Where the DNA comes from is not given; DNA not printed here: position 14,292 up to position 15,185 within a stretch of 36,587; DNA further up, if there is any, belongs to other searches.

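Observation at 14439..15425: Response regulator with two RAM (AsnC/Lrp ligand-binding-type) domains as output, embedded between two bifurcating-enzyme modules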

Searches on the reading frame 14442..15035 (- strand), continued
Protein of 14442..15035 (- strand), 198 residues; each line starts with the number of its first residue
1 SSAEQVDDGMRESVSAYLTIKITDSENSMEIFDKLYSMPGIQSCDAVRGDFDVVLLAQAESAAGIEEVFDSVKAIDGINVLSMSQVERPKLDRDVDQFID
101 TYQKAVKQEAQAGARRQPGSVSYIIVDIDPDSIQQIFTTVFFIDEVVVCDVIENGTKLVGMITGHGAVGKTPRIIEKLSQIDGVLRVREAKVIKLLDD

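Call 31: find_homologous_proteins(query=A4, max_evalue=1e-10)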
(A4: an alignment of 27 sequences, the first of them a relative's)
Query A4 (27 sequences) (336 aa, profile of the alignment): 606 proteins with E <= 1e-10 among 8000 candidates; the best 120 are listed.
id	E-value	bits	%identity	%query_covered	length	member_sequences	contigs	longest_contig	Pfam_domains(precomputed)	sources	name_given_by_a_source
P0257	4.9e-126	438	41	99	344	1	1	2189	PF01037.29,PF00072.31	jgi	jgi:CheY-like chemotaxis protein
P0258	7.8e-126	438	40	100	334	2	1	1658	PF01037.29,PF00072.31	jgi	jgi:CheY-like chemotaxis protein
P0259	1.1e-123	431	39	100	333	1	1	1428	PF22482.3,PF01037.29,PF00072.31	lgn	-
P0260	2.2e-123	430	38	100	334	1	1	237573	PF22482.3,PF01037.29,PF00072.31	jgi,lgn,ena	-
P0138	9.5e-123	428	100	100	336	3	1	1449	PF01037.29,PF00072.31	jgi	jgi:CheY-like chemotaxis protein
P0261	1.4e-122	427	41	99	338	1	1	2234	PF01037.29,PF00072.31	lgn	-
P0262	1.8e-122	427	39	100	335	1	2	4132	PF22482.3,PF01037.29,PF00072.31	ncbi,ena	-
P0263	9.5e-122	424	38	96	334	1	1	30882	PF01037.29,PF00072.31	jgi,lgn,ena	-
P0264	1.9e-121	423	39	99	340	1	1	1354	PF01037.29,PF00072.31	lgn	-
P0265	2.2e-121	423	40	99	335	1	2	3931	PF01037.29,PF00072.31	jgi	jgi:CheY-like chemotaxis protein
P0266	2.9e-121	423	50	99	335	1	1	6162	PF22482.3,PF01037.29,PF00072.31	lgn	-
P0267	3.4e-121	423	86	100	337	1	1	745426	PF01037.29,PF00072.31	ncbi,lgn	-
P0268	4.1e-121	422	89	100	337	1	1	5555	PF01037.29,PF00072.31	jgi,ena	-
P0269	5.4e-121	422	85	100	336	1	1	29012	PF01037.29,PF00072.31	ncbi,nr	ncbi:MAG: response regulator [Candidatus Aminicenantes bacterium]|nr:response regulator [Candidatus 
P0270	6.0e-121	422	87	100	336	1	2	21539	PF01037.29,PF00072.31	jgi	jgi:CheY-like chemotaxis protein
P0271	1.3e-120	421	40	99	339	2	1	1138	PF01037.29,PF00072.31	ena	-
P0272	1.7e-120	420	85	100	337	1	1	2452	PF01037.29,PF00072.31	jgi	-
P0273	1.7e-120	420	88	100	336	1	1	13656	PF01037.29,PF00072.31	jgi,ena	-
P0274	1.7e-120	420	85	100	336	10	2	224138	PF01037.29,PF00072.31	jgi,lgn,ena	-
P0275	1.9e-120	420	39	99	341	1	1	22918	PF01037.29,PF00072.31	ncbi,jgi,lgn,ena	-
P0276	2.1e-120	420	76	100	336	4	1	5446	PF01037.29,PF00072.31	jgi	jgi:CheY-like chemotaxis protein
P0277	2.3e-120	420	82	100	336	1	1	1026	PF01037.29,PF00072.31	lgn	-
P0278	2.6e-120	420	37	96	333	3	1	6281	PF01037.29,PF00072.31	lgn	-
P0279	2.7e-120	420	76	100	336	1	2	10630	PF22482.3,PF01037.29,PF00072.31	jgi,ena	-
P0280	5.2e-120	419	74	100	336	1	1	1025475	PF01037.29,PF00072.31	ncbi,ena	-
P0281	6.6e-120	418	78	100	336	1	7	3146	PF01037.29,PF00072.31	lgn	-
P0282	8.4e-120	418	78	100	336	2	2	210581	PF22482.3,PF01037.29,PF00072.31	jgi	jgi:CheY-like chemotaxis protein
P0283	1.1e-119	418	73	100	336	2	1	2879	PF01037.29,PF00072.31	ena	-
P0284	1.2e-119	417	75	100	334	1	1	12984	PF01037.29,PF00072.31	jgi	jgi:CheY-like chemotaxis protein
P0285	1.5e-119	417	77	100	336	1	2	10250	PF22482.3,PF01037.29,PF00072.31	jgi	jgi:CheY-like chemotaxis protein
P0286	1.7e-119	417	75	100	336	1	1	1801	PF22482.3,PF01037.29,PF00072.31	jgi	jgi:CheY-like chemotaxis protein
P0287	2.0e-119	417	38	98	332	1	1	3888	PF01037.29,PF00072.31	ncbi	-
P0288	3.4e-119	416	74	100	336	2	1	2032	PF22482.3,PF01037.29,PF00072.31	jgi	jgi:DNA-binding response OmpR family regulator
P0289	4.5e-119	416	73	100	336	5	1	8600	PF01037.29,PF00072.31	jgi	-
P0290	5.0e-119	415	77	100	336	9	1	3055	PF22482.3,PF01037.29,PF00072.31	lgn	-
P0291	5.6e-119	415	76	100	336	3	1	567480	PF22482.3,PF01037.29,PF00072.31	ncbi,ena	-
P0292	7.1e-119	415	76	100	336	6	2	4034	PF01037.29,PF00072.31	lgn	-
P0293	9.1e-119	415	39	96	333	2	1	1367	PF01037.29,PF00072.31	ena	-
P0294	9.4e-119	415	48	99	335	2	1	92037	PF22482.3,PF01037.29,PF00072.31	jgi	-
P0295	1.0e-118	414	73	100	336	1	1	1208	PF01037.29,PF00072.31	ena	-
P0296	1.1e-118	414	83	100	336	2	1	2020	PF01037.29,PF00072.31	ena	-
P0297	1.2e-118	414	78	100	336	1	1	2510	PF01037.29,PF00072.31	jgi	jgi:CheY-like chemotaxis protein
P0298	1.3e-118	414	75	100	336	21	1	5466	PF01037.29,PF00072.31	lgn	-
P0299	1.4e-118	414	38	96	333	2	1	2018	PF01037.29,PF00072.31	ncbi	-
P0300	1.6e-118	414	72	100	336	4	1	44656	PF01037.29,PF00072.31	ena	-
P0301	2.1e-118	413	76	100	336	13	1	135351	PF22482.3,PF01037.29,PF00072.31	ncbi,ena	-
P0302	2.5e-118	413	39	96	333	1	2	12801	PF01037.29,PF00072.31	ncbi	-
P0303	2.6e-118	413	38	97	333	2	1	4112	PF01037.29,PF00072.31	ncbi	-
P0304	2.7e-118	413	76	100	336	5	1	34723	PF01037.29,PF00072.31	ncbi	-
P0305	2.8e-118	413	79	100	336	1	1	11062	PF01037.29,PF00072.31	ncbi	-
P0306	4.1e-118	412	79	100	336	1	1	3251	PF01037.29,PF00072.31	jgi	-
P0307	4.3e-118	412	36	97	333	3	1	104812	PF01037.29,PF00072.31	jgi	jgi:CheY-like chemotaxis protein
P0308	4.7e-118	412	79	100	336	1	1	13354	PF01037.29,PF00072.31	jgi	jgi:CheY-like chemotaxis protein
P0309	4.8e-118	412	78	100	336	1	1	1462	PF01037.29,PF00072.31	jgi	-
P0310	5.1e-118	412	73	100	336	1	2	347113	PF01037.29,PF00072.31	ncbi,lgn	-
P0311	5.9e-118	412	76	100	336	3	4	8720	PF01037.29,PF00072.31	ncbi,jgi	-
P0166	6.6e-118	412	42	100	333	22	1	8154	PF01037.29,PF00072.31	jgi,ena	-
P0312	6.8e-118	412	79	100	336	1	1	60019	PF01037.29,PF00072.31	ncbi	-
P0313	7.4e-118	412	43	100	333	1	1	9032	PF01037.29,PF00072.31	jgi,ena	-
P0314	1.0e-117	411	38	96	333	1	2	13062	PF01037.29,PF00072.31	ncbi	-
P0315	1.2e-117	411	44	100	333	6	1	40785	PF01037.29,PF00072.31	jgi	-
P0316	1.4e-117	411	75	100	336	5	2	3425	PF01037.29,PF00072.31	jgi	-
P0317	1.4e-117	411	74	100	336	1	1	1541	PF01037.29,PF00072.31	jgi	jgi:ActR/RegA family two-component response regulator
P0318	1.4e-117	411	37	96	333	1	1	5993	PF01037.29,PF00072.31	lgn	-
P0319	2.0e-117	410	79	100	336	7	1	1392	PF01037.29,PF00072.31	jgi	-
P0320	2.1e-117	410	75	100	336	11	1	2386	PF01037.29,PF00072.31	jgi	jgi:CheY-like chemotaxis protein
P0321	2.8e-117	410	44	100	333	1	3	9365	PF01037.29,PF00072.31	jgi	-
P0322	3.6e-117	409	72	100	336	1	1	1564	PF01037.29,PF00072.31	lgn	-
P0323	3.8e-117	409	78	100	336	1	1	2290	PF01037.29,PF00072.31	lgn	-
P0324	5.4e-117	409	38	96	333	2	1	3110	PF01037.29,PF00072.31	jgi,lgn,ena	-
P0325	6.7e-117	408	39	99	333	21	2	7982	PF01037.29,PF00072.31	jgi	-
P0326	7.5e-117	408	73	100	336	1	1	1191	PF22482.3,PF01037.29,PF00072.31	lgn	-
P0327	8.0e-117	408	77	100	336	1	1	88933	PF01037.29,PF00072.31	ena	-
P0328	8.8e-117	408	42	96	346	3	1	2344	PF01037.29,PF00072.31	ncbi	-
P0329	9.9e-117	408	78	100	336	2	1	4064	PF01037.29,PF00072.31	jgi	jgi:CheY-like chemotaxis protein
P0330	1.1e-116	408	40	96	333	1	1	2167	PF01037.29,PF00072.31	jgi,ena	-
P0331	1.2e-116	408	39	97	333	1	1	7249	PF01037.29,PF00072.31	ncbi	-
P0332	1.3e-116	407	79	100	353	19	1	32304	PF01037.29,PF00072.31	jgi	jgi:ActR/RegA family two-component response regulator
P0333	1.6e-116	407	43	100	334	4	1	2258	PF01037.29,PF00072.31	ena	-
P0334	1.7e-116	407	38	96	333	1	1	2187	PF01037.29,PF00072.31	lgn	-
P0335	1.8e-116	407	37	96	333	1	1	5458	PF01037.29,PF00072.31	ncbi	-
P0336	2.0e-116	407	38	96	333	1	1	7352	PF01037.29,PF00072.31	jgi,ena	-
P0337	2.3e-116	407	39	96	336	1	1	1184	PF01037.29,PF00072.31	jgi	jgi:CheY-like chemotaxis protein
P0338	2.8e-116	406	38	97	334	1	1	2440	PF01037.29,PF00072.31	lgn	-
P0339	2.8e-116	406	38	97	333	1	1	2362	PF01037.29,PF00072.31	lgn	-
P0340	2.9e-116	406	39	96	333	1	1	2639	PF22482.3,PF01037.29,PF00072.31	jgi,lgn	jgi:two-component system response regulator (stage 0 sporulation protein F)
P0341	4.2e-116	406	38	96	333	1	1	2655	PF22482.3,PF01037.29,PF00072.31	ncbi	-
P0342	4.3e-116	406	73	100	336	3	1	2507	PF01037.29,PF00072.31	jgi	jgi:ActR/RegA family two-component response regulator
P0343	4.9e-116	406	73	100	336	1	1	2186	PF01037.29,PF00072.31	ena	-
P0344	5.0e-116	406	38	97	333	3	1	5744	PF01037.29,PF00072.31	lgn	-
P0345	5.2e-116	406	37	97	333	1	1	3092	PF01037.29,PF00072.31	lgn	-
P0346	5.7e-116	405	77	100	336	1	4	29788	PF01037.29,PF00072.31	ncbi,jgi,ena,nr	ncbi:MAG: response regulator [Acidobacteria bacterium]|jgi:CheY-like chemotaxis protein|nr:response 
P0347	6.1e-116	405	76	100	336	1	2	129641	PF01037.29,PF00072.31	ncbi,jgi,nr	ncbi:MAG: response regulator [Acidobacteria bacterium]|jgi:CheY-like chemotaxis protein|nr:response 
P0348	6.3e-116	405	38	97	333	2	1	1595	PF01037.29,PF00072.31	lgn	-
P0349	1.0e-115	405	72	100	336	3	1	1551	PF01037.29,PF00072.31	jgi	-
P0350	1.2e-115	404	60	99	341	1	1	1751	PF01037.29,PF00072.31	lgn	-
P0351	1.2e-115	404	73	100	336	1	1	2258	PF22482.3,PF01037.29,PF00072.31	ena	-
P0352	1.2e-115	404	40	97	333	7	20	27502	PF22482.3,PF01037.29,PF00072.31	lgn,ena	-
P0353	1.2e-115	404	37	97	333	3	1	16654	PF01037.29,PF00072.31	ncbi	-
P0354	1.5e-115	404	38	97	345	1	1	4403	PF01037.29,PF00072.31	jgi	jgi:FixJ family two-component response regulator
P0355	1.5e-115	404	40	97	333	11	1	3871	PF22482.3,PF01037.29,PF00072.31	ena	-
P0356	1.9e-115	404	39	97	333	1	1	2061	PF01037.29,PF00072.31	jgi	jgi:FixJ family two-component response regulator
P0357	2.2e-115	403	39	96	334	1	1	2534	PF01037.29,PF00072.31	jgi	jgi:CheY-like chemotaxis protein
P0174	2.2e-115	403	37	96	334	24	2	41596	PF01037.29,PF00072.31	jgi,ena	jgi:CheY-like chemotaxis protein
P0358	2.7e-115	403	39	97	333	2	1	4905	PF01037.29,PF00072.31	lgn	-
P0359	3.1e-115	403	43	100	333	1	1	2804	PF01037.29,PF00072.31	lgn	-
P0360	3.3e-115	403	59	99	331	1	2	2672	PF01037.29,PF00072.31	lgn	-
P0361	3.4e-115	403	37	96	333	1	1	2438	PF01037.29,PF00072.31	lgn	-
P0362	3.8e-115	403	43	100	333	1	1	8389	PF01037.29,PF00072.31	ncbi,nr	ncbi:MAG: response regulator [Deltaproteobacteria bacterium]|nr:response regulator [Deltaproteobacte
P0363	4.7e-115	402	60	99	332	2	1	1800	PF22482.3,PF01037.29,PF00072.31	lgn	-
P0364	5.5e-115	402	37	97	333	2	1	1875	PF01037.29,PF00072.31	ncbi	-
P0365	5.5e-115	402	56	99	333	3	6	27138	PF22482.3,PF01037.29,PF00072.31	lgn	-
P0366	6.4e-115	402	40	96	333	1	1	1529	PF01037.29,PF00072.31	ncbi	-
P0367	6.8e-115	402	74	100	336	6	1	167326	PF01037.29,PF00072.31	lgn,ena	-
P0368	7.0e-115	402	38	97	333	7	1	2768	PF01037.29,PF00072.31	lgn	-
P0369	7.4e-115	402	44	100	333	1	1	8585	PF01037.29,PF00072.31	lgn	-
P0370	8.2e-115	402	40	96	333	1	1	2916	PF01037.29,PF00072.31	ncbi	-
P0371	9.0e-115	401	58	99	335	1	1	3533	PF01037.29,PF00072.31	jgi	jgi:CheY-like chemotaxis protein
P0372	9.3e-115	401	36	96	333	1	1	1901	PF01037.29,PF00072.31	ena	-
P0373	1.1e-114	401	37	97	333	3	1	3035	PF01037.29,PF00072.31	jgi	jgi:CheY-like chemotaxis protein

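Call 32: find_encoding_contigs(protein=P0267, flank=7000, max_places=1)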
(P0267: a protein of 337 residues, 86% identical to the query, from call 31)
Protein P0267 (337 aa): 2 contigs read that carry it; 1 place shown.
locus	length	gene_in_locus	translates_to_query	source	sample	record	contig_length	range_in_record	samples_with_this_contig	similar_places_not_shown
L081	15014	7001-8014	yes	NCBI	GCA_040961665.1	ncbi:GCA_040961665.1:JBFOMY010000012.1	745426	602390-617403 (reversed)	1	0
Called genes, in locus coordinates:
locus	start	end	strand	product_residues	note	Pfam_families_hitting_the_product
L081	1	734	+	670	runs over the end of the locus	PF08308:PEGA (weak)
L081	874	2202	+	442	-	PF00919:UPF0004, PF04055:Radical_SAM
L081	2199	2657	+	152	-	PF04608:PgpA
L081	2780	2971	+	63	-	PF00830:Ribosomal_L28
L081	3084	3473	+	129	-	PF18306:LDcluster4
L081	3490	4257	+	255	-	PF01416:PseudoU_synth_1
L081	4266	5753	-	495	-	PF14691:Fer4_20, PF00070:Pyr_redox (faint), PF07992:Pyr_redox_2, PF13738:Pyr_redox_3 (weak)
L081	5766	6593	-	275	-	PF10418:DHODB_Fe-S_bind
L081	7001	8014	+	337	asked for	PF00072:Response_reg, PF01037:AsnC_trans_reg (weak)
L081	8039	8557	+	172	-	PF01257:2Fe-2S_thioredx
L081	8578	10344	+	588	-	PF12837:Fer4_6 (faint), PF01512:Complex1_51K, PF10589:NADH_4Fe-4S, PF14697:Fer4_21 (faint), PF00037:Fer4 (weak), PF12838:Fer4_7 (weak), PF13237:Fer4_10 (weak), PF13187:Fer4_9 (weak), +1 more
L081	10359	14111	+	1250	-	PF13510:Fer2_4, PF14691:Fer4_20, PF07992:Pyr_redox_2, PF13450:NAD_binding_8, PF13738:Pyr_redox_3, PF12838:Fer4_7, PF22117:Fer4_Nqo3, PF04879:Molybdop_Fe4S4, +6 more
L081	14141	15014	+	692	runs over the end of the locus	PF08448:PAS_4 (faint), PF13188:PAS_8, PF13426:PAS_9 (faint), PF00512:HisKA (weak), PF02518:HATPase_c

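Call 33: find_encoding_contigs(protein=P0260, flank=7000, max_places=1)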
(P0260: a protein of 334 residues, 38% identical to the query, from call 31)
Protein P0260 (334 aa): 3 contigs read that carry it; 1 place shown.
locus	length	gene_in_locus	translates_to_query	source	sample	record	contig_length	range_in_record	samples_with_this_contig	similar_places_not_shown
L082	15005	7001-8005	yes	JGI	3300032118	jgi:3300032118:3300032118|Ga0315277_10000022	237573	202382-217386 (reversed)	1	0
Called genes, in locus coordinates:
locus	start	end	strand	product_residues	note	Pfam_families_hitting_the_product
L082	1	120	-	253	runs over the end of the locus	PF06314:ADC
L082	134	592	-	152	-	PF01575:MaoC_dehydratas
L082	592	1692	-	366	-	PF00037:Fer4 (faint), PF12838:Fer4_7 (weak)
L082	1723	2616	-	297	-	PF00561:Abhydrolase_1, PF12146:Hydrolase_4 (weak), PF12697:Abhydrolase_6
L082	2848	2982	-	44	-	-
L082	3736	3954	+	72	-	-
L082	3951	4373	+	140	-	PF01909:NTP_transf_2, PF18765:Polbeta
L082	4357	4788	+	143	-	PF01934:HepT-like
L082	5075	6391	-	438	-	-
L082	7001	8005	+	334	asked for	PF00072:Response_reg, PF01037:AsnC_trans_reg, PF22482:AsnC_trans_reg_3 (faint)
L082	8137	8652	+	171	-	PF01257:2Fe-2S_thioredx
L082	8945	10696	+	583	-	PF01512:Complex1_51K, PF10589:NADH_4Fe-4S, PF00037:Fer4 (weak), PF13237:Fer4_10 (weak), PF14697:Fer4_21 (weak), PF12838:Fer4_7 (weak), PF13187:Fer4_9 (weak)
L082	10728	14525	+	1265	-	PF13510:Fer2_4, PF14691:Fer4_20, PF07992:Pyr_redox_2, PF13450:NAD_binding_8, PF13738:Pyr_redox_3, PF22117:Fer4_Nqo3, PF04879:Molybdop_Fe4S4, PF00384:Molybdopterin, +9 more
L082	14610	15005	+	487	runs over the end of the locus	PF00512:HisKA, PF02518:HATPase_c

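Call 34: find_encoding_contigs(protein=P0307, flank=7000, max_places=1)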
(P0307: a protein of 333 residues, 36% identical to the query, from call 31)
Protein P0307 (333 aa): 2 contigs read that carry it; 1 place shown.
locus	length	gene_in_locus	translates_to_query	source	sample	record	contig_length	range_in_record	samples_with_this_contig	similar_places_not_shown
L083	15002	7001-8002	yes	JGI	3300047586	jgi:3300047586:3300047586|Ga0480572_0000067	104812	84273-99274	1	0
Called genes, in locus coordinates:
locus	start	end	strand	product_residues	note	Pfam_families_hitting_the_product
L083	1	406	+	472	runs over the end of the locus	PF00890:FAD_binding_2 (weak), PF01134:GIDA, PF01266:DAO (weak), PF03486:HI0933_like (weak), PF07992:Pyr_redox_2, PF12831:FAD_oxidored, PF00070:Pyr_redox, PF02852:Pyr_redox_dim, +4 more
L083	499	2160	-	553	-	PF00005:ABC_tran, PF02463:SMC_N (faint), PF13304:AAA_21 (faint), PF13476:AAA_23 (faint), PF13555:AAA_29 (faint), PF12848:ABC_tran_Xtn, PF00005:ABC_tran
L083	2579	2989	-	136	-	PF01850:PIN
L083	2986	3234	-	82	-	-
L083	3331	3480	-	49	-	-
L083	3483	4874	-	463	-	PF07690:MFS_1, PF00854:PTR2 (faint)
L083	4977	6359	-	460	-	PF01408:GFO_IDH_MocA, PF22725:GFO_IDH_MocA_C3 (faint), PF19051:GFO_IDH_MocA_C2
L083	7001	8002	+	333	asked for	PF00072:Response_reg, PF01037:AsnC_trans_reg (weak)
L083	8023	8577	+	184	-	PF01257:2Fe-2S_thioredx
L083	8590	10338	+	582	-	PF01512:Complex1_51K, PF10531:SLBB (weak), PF10589:NADH_4Fe-4S, PF00037:Fer4 (weak), PF14697:Fer4_21, PF12838:Fer4_7 (weak), PF13187:Fer4_9 (weak)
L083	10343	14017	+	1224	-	PF13510:Fer2_4, PF14691:Fer4_20, PF01266:DAO (weak), PF07992:Pyr_redox_2, PF13450:NAD_binding_8, PF22117:Fer4_Nqo3, PF04879:Molybdop_Fe4S4, PF00384:Molybdopterin, +6 more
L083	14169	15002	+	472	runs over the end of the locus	PF13701:DDE_Tnp_1_4, PF01609:DDE_Tnp_1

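Call 35: find_encoding_contigs(protein=P0315, flank=7000, max_places=1)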
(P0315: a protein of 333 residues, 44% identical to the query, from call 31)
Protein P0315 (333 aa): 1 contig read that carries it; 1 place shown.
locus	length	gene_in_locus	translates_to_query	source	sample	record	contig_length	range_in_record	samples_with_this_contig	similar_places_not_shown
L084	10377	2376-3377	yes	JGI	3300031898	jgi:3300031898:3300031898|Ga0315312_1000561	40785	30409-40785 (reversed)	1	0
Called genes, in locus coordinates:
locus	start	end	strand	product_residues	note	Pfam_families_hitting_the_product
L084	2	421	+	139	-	?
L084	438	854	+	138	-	PF01451:LMWPc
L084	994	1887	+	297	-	PF00085:Thioredoxin, PF13098:Thioredoxin_2, PF07689:KaiB (faint)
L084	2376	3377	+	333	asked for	PF00072:Response_reg, PF01037:AsnC_trans_reg (faint)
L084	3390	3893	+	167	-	PF01257:2Fe-2S_thioredx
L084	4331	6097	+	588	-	PF01512:Complex1_51K, PF10589:NADH_4Fe-4S, PF00037:Fer4 (weak), PF13237:Fer4_10 (weak), PF14697:Fer4_21 (weak), PF12837:Fer4_6 (weak), PF12838:Fer4_7, PF13187:Fer4_9, +1 more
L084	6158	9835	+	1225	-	PF13510:Fer2_4, PF14691:Fer4_20, PF01266:DAO (weak), PF07992:Pyr_redox_2, PF12831:FAD_oxidored (weak), PF13450:NAD_binding_8, PF22117:Fer4_Nqo3, PF00384:Molybdopterin, +8 more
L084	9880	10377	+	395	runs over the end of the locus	PF02518:HATPase_c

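Call 45: search_protein_families(library=pfam, proteins=[L035:14591-16564:+, L043:14542-16530:+, L046:14703-16562:+, L054:14688-16562:+, L066:14744-16564:+, L077:14747-16564:+, L048:14935-16563:+, L061:14607-16556:+, L023:14869-16122:+, L014:9225-10073:+], max_evalue=0.0001)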
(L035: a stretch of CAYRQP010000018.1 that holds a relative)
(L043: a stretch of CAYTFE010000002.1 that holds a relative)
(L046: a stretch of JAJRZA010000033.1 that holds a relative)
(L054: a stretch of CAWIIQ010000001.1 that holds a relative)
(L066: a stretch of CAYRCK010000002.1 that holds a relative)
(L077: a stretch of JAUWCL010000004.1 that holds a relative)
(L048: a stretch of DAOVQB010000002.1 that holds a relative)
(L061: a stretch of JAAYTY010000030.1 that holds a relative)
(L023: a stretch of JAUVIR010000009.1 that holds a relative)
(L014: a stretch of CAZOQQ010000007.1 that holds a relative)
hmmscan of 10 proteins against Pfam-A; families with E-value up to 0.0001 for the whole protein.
L035:14591-16564:+ (658 aa): 2 families
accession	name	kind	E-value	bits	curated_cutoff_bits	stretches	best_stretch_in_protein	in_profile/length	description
PF02518.31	HATPase_c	-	1.5e-20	74.1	26.4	1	566-657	2-93/111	Histidine kinase-, DNA gyrase B-, and HSP90-like ATPase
PF14501.12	HATPase_c_5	-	6.2e-06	26.5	22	1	569-657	5-88/102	GHKL domain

L043:14542-16530:+ (663 aa): 1 family
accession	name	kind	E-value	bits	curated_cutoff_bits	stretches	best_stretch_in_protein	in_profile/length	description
PF02518.31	HATPase_c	-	3.5e-27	95.5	26.4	1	551-659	2-110/111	Histidine kinase-, DNA gyrase B-, and HSP90-like ATPase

L046:14703-16562:+ (620 aa): 2 families
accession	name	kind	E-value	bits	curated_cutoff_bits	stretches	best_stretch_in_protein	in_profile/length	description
PF02518.31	HATPase_c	-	1.3e-06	29.2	26.4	1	569-620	2-51/111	Histidine kinase-, DNA gyrase B-, and HSP90-like ATPase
PF08448.16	PAS_4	-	3e-06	27.9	23.1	1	326-420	1-108/110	PAS fold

L054:14688-16562:+ (625 aa): 2 families
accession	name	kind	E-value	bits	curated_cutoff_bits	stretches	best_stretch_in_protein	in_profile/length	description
PF02518.31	HATPase_c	-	5.8e-15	56.1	26.4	1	546-624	2-80/111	Histidine kinase-, DNA gyrase B-, and HSP90-like ATPase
PF08448.16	PAS_4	-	7.1e-07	29.9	23.1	0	17-80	4-67/110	PAS fold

L066:14744-16564:+ (607 aa): 3 families
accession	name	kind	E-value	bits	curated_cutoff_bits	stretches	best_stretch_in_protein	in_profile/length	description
PF02518.31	HATPase_c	-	4.6e-07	30.7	26.4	1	552-605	2-53/111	Histidine kinase-, DNA gyrase B-, and HSP90-like ATPase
PF08448.16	PAS_4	-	1.5e-05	25.6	23.1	0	311-403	3-108/110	PAS fold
PF00512.31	HisKA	-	9.7e-05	22.8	26.9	0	419-447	2-30/66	His Kinase A (phospho-acceptor) domain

L077:14747-16564:+ (606 aa): 2 families
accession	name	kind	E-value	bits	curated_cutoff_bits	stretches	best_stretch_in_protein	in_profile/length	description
PF08448.16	PAS_4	-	1.2e-09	38.8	23.1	0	362-397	74-108/110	PAS fold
PF02518.31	HATPase_c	-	1.8e-08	35.3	26.4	1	546-605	2-59/111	Histidine kinase-, DNA gyrase B-, and HSP90-like ATPase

L048:14935-16563:+ (543 aa): 2 families
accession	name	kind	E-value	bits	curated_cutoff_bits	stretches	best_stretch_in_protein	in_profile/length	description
PF08448.16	PAS_4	-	3.4e-06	27.7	23.1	1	305-396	5-109/110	PAS fold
PF00989.32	PAS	-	6.7e-05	23.3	22.6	0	7-109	2-110/113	PAS fold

L061:14607-16556:+ (650 aa): 4 families
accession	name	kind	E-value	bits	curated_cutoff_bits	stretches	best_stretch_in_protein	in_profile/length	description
PF02518.31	HATPase_c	-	3.6e-26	92.2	26.4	1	549-650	2-103/111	Histidine kinase-, DNA gyrase B-, and HSP90-like ATPase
PF13426.13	PAS_9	-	2.2e-05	25.1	27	0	333-398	33-102/103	PAS domain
PF13581.12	HATPase_c_2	-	5e-05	23.7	27.4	0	560-633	39-111/127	Histidine kinase-like ATPase domain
PF08448.16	PAS_4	-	8.6e-05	23.2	23.1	0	333-400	37-108/110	PAS fold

L023:14869-16122:+ (418 aa): 2 families
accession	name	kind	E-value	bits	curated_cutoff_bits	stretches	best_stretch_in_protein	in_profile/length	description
PF16491.10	Peptidase_M48_N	-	2.1e-53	181.3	27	1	38-208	9-179/179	CAAX prenyl protease N-terminal, five membrane helices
PF01435.24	Peptidase_M48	-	4.6e-32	111.8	20.3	1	211-415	1-184/186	Peptidase family M48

L014:9225-10073:+ (283 aa): 2 families
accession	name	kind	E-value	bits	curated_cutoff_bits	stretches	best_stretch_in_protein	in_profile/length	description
PF00005.33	ABC_tran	-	6e-27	95.4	25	1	54-198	1-137/137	ABC transporter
PF13304.12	AAA_21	-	2.8e-13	51.1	27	1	167-230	235-301/304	AAA domain, putative AbiEii toxin, Type IV TA system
